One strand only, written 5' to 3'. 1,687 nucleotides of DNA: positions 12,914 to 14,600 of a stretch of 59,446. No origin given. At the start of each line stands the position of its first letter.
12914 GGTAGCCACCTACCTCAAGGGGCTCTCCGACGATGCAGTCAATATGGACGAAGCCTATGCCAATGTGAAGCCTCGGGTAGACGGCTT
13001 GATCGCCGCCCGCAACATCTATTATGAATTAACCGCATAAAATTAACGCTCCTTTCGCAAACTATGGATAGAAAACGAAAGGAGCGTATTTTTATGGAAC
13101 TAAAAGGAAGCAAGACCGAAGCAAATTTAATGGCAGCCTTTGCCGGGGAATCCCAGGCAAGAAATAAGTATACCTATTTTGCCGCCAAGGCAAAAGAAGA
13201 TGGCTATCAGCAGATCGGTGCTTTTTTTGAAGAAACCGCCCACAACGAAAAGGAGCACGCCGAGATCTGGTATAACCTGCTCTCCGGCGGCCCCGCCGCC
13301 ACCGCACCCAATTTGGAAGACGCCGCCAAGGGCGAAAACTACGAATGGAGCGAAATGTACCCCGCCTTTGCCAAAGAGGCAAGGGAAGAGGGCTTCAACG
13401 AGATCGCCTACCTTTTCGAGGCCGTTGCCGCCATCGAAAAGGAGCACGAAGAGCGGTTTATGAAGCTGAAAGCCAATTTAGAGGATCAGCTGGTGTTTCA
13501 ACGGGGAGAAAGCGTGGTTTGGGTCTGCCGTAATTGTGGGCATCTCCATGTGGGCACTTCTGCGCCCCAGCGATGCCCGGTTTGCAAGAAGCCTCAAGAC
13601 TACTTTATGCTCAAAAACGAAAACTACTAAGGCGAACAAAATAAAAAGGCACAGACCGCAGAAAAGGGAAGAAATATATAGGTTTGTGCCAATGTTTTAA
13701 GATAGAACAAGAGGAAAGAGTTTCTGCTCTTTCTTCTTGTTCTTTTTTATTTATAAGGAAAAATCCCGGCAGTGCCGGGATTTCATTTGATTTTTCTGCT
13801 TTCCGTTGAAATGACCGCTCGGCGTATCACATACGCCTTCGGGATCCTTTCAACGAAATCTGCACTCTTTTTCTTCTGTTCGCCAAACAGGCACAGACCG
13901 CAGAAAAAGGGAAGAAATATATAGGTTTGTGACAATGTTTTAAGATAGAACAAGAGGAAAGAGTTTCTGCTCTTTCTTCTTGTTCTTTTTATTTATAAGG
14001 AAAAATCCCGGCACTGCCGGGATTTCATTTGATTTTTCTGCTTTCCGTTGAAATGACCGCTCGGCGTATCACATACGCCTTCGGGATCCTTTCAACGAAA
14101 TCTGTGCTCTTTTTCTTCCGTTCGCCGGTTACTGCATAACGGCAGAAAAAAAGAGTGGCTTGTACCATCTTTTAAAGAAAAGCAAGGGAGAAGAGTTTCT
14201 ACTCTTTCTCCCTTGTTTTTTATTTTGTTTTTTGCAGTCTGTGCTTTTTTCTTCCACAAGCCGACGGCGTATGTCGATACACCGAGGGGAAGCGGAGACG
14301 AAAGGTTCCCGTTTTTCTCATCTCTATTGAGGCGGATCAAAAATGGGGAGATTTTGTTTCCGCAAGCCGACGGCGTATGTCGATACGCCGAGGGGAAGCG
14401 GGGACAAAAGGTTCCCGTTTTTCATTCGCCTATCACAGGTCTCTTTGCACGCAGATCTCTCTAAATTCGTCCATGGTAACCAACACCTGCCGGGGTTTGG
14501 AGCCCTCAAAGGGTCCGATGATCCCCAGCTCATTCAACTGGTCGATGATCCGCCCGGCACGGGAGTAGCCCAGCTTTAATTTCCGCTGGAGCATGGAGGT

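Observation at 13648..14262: Tandem array of a ~242-nt four-hairpin composite unit (family 1) with compensatory stem changes between loci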

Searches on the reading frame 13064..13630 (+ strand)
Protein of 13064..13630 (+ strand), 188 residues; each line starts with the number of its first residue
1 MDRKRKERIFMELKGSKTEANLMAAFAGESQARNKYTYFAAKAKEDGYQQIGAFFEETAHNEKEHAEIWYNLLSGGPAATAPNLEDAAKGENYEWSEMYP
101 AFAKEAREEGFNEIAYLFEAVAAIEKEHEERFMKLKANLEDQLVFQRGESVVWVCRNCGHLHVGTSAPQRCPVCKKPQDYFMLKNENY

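Call 34: find_encoding_contigs(protein=window:13064-13630:+, flank=3000, max_places=10)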
Protein window:13064-13630:+ (188 aa): no gene with exactly this product is on record in the collection.

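Call 36: search_protein_families(library=pfam, proteins=[window:13064-13630:+])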
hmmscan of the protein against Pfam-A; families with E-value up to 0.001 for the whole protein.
window:13064-13630:+ (188 aa): 4 families
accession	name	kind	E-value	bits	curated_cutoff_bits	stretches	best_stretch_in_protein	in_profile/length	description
PF02915.23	Rubrerythrin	-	2.6e-25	89.8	22.8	1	21-136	2-137/137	Rubrerythrin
PF21349.2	RUBY_RBDX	-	6.2e-14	51.6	26.5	1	153-181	1-29/30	Rubrerythrin, rubredoxin-like domain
PF23458.2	DUF7130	-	5.7e-05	23.4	35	1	148-186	49-88/89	Domain of unknown function (DUF7130)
PF00210.30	Ferritin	-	0.00038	20.8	24.5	0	20-98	2-81/142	Ferritin-like domain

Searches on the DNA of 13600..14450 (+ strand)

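Call 13: search_rna_families(source=window, start=13600, end=14450, threshold=evalue, max_evalue=10)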
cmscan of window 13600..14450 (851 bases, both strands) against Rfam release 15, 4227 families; matches with E-value up to 10: 73.
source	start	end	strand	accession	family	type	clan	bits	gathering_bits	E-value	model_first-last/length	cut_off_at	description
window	14178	14238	+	RF04348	Plastid-psbM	Cis-reg;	-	28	52.7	0.1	6-63/79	no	Plastid-psbM 3UTR RNA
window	13752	13855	-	RF01772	rnk_pseudo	Cis-reg; leader;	-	27.1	55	0.026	1-108/108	no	Pseudomonas rnk leader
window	14174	14224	+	RF03799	mir-3202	Gene; miRNA;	-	26.5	90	0.0049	1-79/79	no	mir-3202 microRNA precursor family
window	14166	14236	+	RF03967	mir-1270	Gene; miRNA;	-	25.5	90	0.0063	1-83/83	no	mir-1270 microRNA precursor family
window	14172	14231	+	RF00834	mir-268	Gene; miRNA;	-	24.8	47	0.048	1-89/89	no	mir-268 microRNA precursor family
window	13693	13759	+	RF00834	mir-268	Gene; miRNA;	-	24.6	47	0.054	1-89/89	no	mir-268 microRNA precursor family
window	13935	14031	+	RF00021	Spot_42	Gene; sRNA;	-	24.5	80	0.026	1-115/115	no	Spot 42 RNA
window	13694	13953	+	RF01578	RUF1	Gene; sRNA;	-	24.2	70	0.03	1-264/264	no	Plasmodium RNA of unkown function RUF1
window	13943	13990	+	RF04120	MIR5998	Gene; miRNA;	-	24.1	180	0.0088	1-173/173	no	MIR5998 microRNA precursor family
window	13700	13747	+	RF04120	MIR5998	Gene; miRNA;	-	24.1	180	0.0088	1-173/173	no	MIR5998 microRNA precursor family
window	13696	13751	+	RF03629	mir-641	Gene; miRNA;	-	24.1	100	0.051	1-98/98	no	mir-641 microRNA precursor family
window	13950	14034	+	RF01772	rnk_pseudo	Cis-reg; leader;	-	23.7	55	0.15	1-108/108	no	Pseudomonas rnk leader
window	13907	13989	+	RF02397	sau-5971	Gene; sRNA;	-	23.4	90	0.12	1-96/96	no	Staphylococcus sRNA sau-5971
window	13664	13746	+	RF02397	sau-5971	Gene; sRNA;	-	23.2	90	0.13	1-96/96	no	Staphylococcus sRNA sau-5971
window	13936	14002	+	RF00834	mir-268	Gene; miRNA;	-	22.6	47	0.19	1-89/89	no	mir-268 microRNA precursor family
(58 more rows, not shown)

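Call 67: search_dna_similar(query=window:13631-14432:+, collection=phages, mode=distant, max_evalue=1, max_rows=10)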
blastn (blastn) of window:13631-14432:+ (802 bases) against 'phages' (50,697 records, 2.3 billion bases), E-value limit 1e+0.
Records with a match: 31; places in all: 31; records where one place covers at least 80% of the query: 0.
Best place of each record, by identity: 90-95% 1; 80-90% 30.
By first word of the organism name: Staphylococcus 30; Bacillus 1.
By host as written in the record: Staphylococcus xylosus M1997-2/10 8; Staphylococcus carnosus TM300 5; Staphylococcus sp. 4; Staphylococcus aureus 2; Staphylococcus xylosus I2595 2; Mammaliicoccus vitulinus C5817 2; Staphylococcus hyicus DSM-17421 1; - 1; and 6 more.
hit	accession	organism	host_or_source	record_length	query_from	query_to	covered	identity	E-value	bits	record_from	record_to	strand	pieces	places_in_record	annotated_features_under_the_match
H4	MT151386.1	Staphylococcus phage Twort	Staphylococcus hyicus DSM-17421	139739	86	374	12%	80.6%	2e-1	86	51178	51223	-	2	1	hypothetical protein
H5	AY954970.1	Staphylococcus phage Twort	-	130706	86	374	12%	80.6%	2e-1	86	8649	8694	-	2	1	ORF028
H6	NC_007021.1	Staphylococcus phage Twort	Staphylococcus aureus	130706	86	374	12%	80.6%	2e-1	86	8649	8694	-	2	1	ORF028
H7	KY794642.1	Staphylococcus phage vB_Sau_Clo6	Staphylococcus aureus ATCC 25923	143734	88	122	4%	86.8%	8e-1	41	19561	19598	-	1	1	hypothetical protein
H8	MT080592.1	Staphylococcus phage vB_SauM_EW3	Staphylococcus carnosus TM300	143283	88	122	4%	86.8%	8e-1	41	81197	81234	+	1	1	record has no annotation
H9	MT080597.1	Staphylococcus phage vB_SauM_EW5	Staphylococcus carnosus TM300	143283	88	122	4%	86.8%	8e-1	41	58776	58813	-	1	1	record has no annotation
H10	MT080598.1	Staphylococcus phage vB_SauM_EW6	Staphylococcus carnosus TM300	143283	88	122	4%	86.8%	8e-1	41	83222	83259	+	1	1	record has no annotation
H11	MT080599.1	Staphylococcus phage vB_SauM_EW7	Staphylococcus carnosus TM300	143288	88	122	4%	86.8%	8e-1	41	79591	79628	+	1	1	record has no annotation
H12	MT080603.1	Staphylococcus phage vB_SauM_EW9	Staphylococcus carnosus TM300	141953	88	122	4%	86.8%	8e-1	41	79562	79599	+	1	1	record has no annotation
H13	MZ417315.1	Staphylococcus phage PG-2021_10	Staphylococcus xylosus M1997-2/10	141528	88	122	4%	86.8%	8e-1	41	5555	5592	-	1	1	record has no annotation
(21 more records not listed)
